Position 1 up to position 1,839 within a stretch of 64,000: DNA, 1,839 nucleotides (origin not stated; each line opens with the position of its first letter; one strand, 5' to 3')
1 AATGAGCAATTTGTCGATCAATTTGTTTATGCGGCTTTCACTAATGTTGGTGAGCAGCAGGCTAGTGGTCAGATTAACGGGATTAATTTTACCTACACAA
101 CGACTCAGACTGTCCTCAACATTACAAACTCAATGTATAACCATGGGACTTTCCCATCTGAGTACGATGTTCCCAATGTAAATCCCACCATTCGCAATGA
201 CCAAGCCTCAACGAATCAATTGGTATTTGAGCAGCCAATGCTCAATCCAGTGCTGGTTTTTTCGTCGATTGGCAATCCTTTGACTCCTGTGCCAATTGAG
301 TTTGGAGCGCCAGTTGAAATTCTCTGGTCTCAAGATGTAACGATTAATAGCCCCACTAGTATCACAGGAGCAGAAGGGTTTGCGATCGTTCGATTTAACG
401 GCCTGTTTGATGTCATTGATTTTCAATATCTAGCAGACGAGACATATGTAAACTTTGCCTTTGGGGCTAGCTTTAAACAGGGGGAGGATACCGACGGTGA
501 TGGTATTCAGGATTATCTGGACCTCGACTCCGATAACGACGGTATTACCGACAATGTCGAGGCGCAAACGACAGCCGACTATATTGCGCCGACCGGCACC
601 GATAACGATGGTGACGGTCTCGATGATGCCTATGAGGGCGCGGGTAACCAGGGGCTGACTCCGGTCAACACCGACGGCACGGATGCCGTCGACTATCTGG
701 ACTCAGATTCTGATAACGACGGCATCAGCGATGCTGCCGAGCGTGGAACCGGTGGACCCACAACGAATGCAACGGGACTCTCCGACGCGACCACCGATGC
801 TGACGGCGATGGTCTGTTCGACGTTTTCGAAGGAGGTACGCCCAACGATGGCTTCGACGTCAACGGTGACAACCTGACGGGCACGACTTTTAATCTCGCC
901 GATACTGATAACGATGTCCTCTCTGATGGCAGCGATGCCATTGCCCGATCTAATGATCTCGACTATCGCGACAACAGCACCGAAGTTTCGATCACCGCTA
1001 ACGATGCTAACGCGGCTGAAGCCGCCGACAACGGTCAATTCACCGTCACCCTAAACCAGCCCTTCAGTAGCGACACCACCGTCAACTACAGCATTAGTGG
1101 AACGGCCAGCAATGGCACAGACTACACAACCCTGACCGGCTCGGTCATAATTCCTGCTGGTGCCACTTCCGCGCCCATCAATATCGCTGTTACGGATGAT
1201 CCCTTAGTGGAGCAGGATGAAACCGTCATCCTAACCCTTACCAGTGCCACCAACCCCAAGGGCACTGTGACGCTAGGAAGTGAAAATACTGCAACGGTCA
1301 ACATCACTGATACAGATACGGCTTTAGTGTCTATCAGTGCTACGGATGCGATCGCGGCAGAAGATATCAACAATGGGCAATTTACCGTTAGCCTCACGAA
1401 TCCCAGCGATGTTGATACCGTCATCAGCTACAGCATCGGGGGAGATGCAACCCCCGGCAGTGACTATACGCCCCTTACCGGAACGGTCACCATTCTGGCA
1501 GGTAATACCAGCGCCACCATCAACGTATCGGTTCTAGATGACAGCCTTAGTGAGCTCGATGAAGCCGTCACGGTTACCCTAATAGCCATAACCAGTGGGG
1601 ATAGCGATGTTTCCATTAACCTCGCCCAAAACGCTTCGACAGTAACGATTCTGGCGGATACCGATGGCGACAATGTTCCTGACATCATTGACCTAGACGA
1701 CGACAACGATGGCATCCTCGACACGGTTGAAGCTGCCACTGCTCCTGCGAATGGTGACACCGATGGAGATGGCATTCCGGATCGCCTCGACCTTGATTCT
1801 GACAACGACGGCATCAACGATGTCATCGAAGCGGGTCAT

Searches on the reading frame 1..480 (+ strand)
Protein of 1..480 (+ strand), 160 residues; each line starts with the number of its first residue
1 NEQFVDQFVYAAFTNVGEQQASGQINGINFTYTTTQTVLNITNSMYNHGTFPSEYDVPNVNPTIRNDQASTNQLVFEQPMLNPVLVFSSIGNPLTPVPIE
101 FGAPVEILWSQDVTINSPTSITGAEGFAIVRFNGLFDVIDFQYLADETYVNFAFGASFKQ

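Call 46: find_related_loci(query=window:1-480:+, collection=metagenome_contigs, flank=10000)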
Query window:1-480:+ (160 aa) in metagenome_contigs; peptide patterns used: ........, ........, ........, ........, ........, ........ (x = any residue, [..] = any of these).
97 stretches matched a pattern; 3 encode a relative of the query (tblastn E <= 1e-3); 3 distinct loci.
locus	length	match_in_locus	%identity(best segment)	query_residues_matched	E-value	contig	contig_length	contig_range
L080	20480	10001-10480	71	1-160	6e-76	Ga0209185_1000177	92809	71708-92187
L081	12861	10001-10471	58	1-158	9e-52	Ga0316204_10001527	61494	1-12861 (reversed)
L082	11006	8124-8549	46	19-157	8e-39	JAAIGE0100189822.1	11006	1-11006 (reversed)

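Call 56: search_protein_families(library=pfam, proteins=[L080:5966-10000:+, L080:10001-14689:+, L080:3005-5608:+, L080:465-1685:-, L080:15313-15732:+, L080:15732-16592:+, L080:19288-20478:+], max_evalue=0.001)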
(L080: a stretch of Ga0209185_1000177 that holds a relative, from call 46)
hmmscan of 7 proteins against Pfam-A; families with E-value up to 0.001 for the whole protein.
L080:5966-10000:+ (1345 aa): 6 families
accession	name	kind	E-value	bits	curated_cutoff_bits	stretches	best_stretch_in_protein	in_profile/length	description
PF14252.11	DUF4347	-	4e-41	140.9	24.6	1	11-186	1-164/164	Domain of unknown function (DUF4347)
PF17963.7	Big_9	-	9e-39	132.7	23.6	3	259-347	3-88/89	Bacterial Ig domain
PF17517.7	IgGFc_binding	-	8.5e-34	117.6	25.6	1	464-724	9-275/297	IgGFc binding protein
PF17892.7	Cadherin_5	-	3e-26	91.5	26.5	3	270-349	17-97/98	Cadherin-like domain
PF17803.7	Cadherin_4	-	2e-14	54.3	25.1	2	258-317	12-71/71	Bacterial cadherin-like domain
PF19076.6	CshA_repeat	-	1.8e-08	35.4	27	0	214-248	45-79/103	Surface adhesin CshA repetitive domain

L080:10001-14689:+ (1562 aa): 6 families
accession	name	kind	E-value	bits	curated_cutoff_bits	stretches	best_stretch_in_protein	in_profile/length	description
PF17963.7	Big_9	-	1.8e-45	154.1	23.6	4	1241-1340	1-89/89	Bacterial Ig domain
PF17892.7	Cadherin_5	-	2.3e-37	127.2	26.5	4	1128-1234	1-95/98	Cadherin-like domain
PF05345.18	He_PIG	-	3.6e-28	98.3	24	2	700-789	2-96/96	Putative Ig domain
PF17803.7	Cadherin_4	-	5.9e-27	94.4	25.1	4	1125-1203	7-71/71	Bacterial cadherin-like domain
PF00353.25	HemolysinCabind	-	7.3e-25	87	23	5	1351-1385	2-36/36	RTX calcium-binding nonapeptide repeat (4 copies)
PF19076.6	CshA_repeat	-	1.4e-16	61.5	27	2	1182-1232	49-99/103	Surface adhesin CshA repetitive domain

L080:3005-5608:+ (867 aa): 2 families
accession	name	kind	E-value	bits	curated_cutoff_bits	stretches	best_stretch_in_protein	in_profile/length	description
PF13229.12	Beta_helix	-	4.7e-12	46.3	25.9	1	567-719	11-146/158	Right handed beta helix region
PF05048.19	NosD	-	9.6e-07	28.9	23.6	0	498-589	83-161/212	Periplasmic copper-binding protein (NosD)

L080:465-1685:- (406 aa): 3 families
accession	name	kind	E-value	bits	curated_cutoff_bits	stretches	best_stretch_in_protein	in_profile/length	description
PF13386.12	DsbD_2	-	3.5e-45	154.8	24.9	1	7-221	2-198/199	Cytochrome C biogenesis protein transmembrane region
PF01794.25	Ferric_reduct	-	5.1e-09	36.7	28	1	241-346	8-120/121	Ferric reductase like transmembrane component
PF02683.22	DsbD_TM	-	5.8e-05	22.9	27.1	0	139-198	123-186/219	Cytochrome C biogenesis protein transmembrane domain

L080:15313-15732:+ (139 aa): 1 family
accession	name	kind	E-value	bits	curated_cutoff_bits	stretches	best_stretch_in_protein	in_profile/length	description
PF03965.22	Penicillinase_R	-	1.3e-29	103.3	22.6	1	14-128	1-112/115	Penicillinase repressor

L080:15732-16592:+ (286 aa): 1 family
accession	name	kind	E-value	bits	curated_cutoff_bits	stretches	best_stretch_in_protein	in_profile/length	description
PF01435.24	Peptidase_M48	-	5.9e-06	26.7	20.3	1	123-170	32-82/186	Peptidase family M48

L080:19288-20478:+ (396 aa): 2 families
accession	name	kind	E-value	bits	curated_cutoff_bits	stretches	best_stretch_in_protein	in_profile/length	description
PF00528.27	BPD_transp_1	-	8.4e-31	107.6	26.4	1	203-392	1-181/184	Binding-protein-dependent transport system inner membrane component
PF12911.12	OppC_N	-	6.9e-09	35.9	23.9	1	3-45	6-48/53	N-terminal TM domain of oligopeptide transport permease C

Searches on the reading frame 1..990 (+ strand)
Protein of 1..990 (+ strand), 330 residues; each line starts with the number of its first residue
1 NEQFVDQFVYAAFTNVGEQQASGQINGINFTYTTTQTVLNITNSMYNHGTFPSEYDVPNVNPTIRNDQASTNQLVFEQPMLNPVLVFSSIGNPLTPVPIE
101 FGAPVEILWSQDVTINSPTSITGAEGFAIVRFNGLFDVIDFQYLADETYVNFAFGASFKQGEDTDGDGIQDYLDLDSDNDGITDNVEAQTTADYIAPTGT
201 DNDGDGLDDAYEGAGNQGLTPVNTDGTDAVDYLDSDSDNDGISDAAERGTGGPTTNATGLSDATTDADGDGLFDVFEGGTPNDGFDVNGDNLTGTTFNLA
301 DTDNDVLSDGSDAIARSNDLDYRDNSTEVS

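Call 28: search_protein_families(library=pfam, proteins=[window:1-990:+], max_evalue=1)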
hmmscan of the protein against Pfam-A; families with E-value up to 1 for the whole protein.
window:1-990:+ (330 aa): 1 family
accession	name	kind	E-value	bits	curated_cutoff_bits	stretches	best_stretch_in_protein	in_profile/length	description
PF18884.5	TSP3_bac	-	0.00043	20.5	25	2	176-189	1-14/22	Bacterial TSP3 repeat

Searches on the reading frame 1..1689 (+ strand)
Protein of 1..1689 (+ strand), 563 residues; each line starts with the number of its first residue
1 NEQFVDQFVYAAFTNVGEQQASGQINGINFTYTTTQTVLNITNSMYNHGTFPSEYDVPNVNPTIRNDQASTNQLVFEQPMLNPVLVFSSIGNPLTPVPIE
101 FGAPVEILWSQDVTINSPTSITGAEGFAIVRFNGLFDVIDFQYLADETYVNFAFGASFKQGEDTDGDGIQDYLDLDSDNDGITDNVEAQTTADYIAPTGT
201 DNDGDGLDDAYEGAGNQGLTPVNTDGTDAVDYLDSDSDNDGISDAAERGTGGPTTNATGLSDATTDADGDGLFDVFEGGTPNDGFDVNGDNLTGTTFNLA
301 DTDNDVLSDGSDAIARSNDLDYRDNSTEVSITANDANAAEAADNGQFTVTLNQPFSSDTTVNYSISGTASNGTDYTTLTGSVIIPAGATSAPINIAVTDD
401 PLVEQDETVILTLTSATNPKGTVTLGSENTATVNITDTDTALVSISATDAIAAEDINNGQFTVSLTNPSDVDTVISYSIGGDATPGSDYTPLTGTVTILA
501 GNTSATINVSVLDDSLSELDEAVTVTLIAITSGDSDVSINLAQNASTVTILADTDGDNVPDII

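Call 14: find_homologous_proteins(query=window:1-1689:+, max_evalue=1e-10)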
Query window:1-1689:+ (563 aa): 1249 proteins with E <= 1e-10 among 8000 candidates; the best 120 are listed.
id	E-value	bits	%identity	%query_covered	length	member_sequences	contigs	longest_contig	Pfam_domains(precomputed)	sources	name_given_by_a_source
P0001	3.5e-242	823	56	40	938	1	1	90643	PF16132.12,PF20579.5,PF03160.21,PF16158.12,PF11192.14,PF18692.8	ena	-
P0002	4.9e-221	753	57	40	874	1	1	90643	PF16132.12,PF20579.5,PF03160.21,PF16158.12,PF11192.14,PF18692.8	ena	-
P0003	6.5e-219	746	55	40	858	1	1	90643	PF16132.12,PF20579.5,PF03160.21,PF16158.12,PF11192.14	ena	-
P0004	4.0e-199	681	54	40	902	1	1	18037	PF16132.12,PF03160.21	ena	-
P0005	7.3e-173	594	57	40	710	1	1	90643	PF25839.1,PF16132.12,PF20579.5,PF03160.21,PF00927.29,PF16158.12,PF11192.14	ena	-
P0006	1.2e-169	584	54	40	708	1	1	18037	PF16132.12,PF20579.5,PF03160.21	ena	-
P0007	2.0e-164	567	53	36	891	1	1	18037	PF16132.12,PF20579.5,PF03160.21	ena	-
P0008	3.5e-159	549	58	38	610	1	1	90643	PF16132.12,PF20579.5,PF03160.21,PF16158.12,PF11192.14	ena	-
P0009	4.2e-147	509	52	36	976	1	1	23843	PF16132.12,PF20579.5,PF03160.21,PF08522.17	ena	-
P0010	9.3e-121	423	53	41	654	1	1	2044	PF16132.12,PF20579.5,PF03160.21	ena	-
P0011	1.0e-120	422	43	40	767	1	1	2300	PF11614.15,PF16132.12,PF17963.8,PF17892.8,PF20579.5,PF03160.21,PF17803.8,PF16184.12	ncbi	ncbi:beta strand repeat-containing protein, partial [Pedobacter zeae]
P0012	6.7e-120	420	43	40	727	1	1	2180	PF11614.15,PF16132.12,PF17963.8,PF17892.8,PF20579.5,PF03160.21,PF17803.8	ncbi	ncbi:beta strand repeat-containing protein, partial [Pedobacter zeae]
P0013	8.7e-117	409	44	50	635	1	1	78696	PF16132.12,PF20579.5,PF03160.21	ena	-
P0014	6.1e-116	407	58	37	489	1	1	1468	PF16142.12,PF16132.12,PF20579.5,PF03160.21,PF00927.29,PF11192.14,PF21880.2,PF17936.8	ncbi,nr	ncbi:hypothetical protein L3V81_13195, partial [Thiotrichales bacterium 19S3-11]|nr:hypothetical pro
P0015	1.3e-112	396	49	36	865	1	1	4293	PF03160.21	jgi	jgi:hypothetical protein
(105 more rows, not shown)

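Call 15: find_related_loci(query=window:1-1689:+, collection=genome_contigs, flank=10000)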
Query window:1-1689:+ (563 aa) in genome_contigs; peptide patterns used: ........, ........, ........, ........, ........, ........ (x = any residue, [..] = any of these).
370 stretches matched a pattern; 79 encode a relative of the query (tblastn E <= 1e-3); 79 distinct loci.
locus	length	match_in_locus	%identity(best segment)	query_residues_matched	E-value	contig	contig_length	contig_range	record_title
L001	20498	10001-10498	60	159-324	3e-48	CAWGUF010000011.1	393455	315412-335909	MAG: uncultured Alphaproteobacteria bacterium isolate MFD09779.bin.1.281 genome assembly, contig: contig_27636, whole ge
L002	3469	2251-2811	58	163-324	4e-43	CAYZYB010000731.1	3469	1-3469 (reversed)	MAG TPA_asm: uncultured Planctomycetaceae bacterium isolate SRP114822_co2_11 genome assembly, contig: NODE_15430_length_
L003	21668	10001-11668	57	163-324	1e-38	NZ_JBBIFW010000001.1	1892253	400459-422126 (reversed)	Gymnodinialimonas mytili strain 2305UL16-5 2305UL16-5_1, whole genome shotgun sequence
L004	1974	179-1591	58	149-288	3e-30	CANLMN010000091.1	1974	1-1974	uncultured Aquimarina sp. isolate 664.fasta genome assembly, contig: NODE_91, whole genome shotgun sequence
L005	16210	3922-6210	59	158-303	5e-29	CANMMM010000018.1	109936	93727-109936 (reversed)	uncultured Aquimarina sp. isolate 821-3Z.fasta genome assembly, contig: NODE_18, whole genome shotgun sequence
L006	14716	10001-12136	47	163-326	2e-26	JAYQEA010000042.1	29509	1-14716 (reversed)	MAG: Roseivivax sp. isolate 139583_S184_metabat_bins_2.tsv.052 NODE_1216_length_29509_cov_5.279283, whole genome shotgun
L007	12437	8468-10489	43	91-446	1e-29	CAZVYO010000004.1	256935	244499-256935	MAG TPA_asm: uncultured Flavobacteriaceae bacterium isolate SRP342821_co1_79 genome assembly, contig: NODE_7_length_2569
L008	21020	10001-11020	53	160-313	3e-26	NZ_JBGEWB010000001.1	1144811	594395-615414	Muriicola sp. SD30 NODE_1_length_1144811_cov_320.906, whole genome shotgun sequence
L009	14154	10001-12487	45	132-329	3e-24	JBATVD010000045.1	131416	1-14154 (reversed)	MAG: Nonlabens sp. isolate MFD12122_ilm_asm_bin10 k127_157933, whole genome shotgun sequence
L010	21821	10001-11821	66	163-249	4e-23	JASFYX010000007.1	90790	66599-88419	MAG: Flavobacteriaceae bacterium isolate MAY_MAG_00010 ALL_000000000084, whole genome shotgun sequence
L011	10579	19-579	51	163-319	2e-22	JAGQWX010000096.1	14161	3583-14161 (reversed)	MAG: Saprospiraceae bacterium isolate HKST-UBA24 NODE_96_length_14161_cov_9.492900, whole genome shotgun sequence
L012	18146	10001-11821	63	163-249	4e-23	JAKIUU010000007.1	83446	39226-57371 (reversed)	MAG: Flavobacteriaceae bacterium isolate D100SM.bin.25 NODE_114_length_83446_cov_5.296019, whole genome shotgun sequence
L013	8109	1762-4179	52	161-303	1e-21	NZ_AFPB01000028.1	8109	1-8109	Aquimarina agarivorans strain HQM9 contig028, whole genome shotgun sequence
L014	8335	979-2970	50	163-288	5e-21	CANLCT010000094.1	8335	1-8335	uncultured Aquimarina sp. isolate 3-767-J.fasta genome assembly, contig: NODE_94, whole genome shotgun sequence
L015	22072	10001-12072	44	155-316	5e-21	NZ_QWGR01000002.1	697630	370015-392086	Maribellus luteus strain XSD2 XSD2_scaffold2, whole genome shotgun sequence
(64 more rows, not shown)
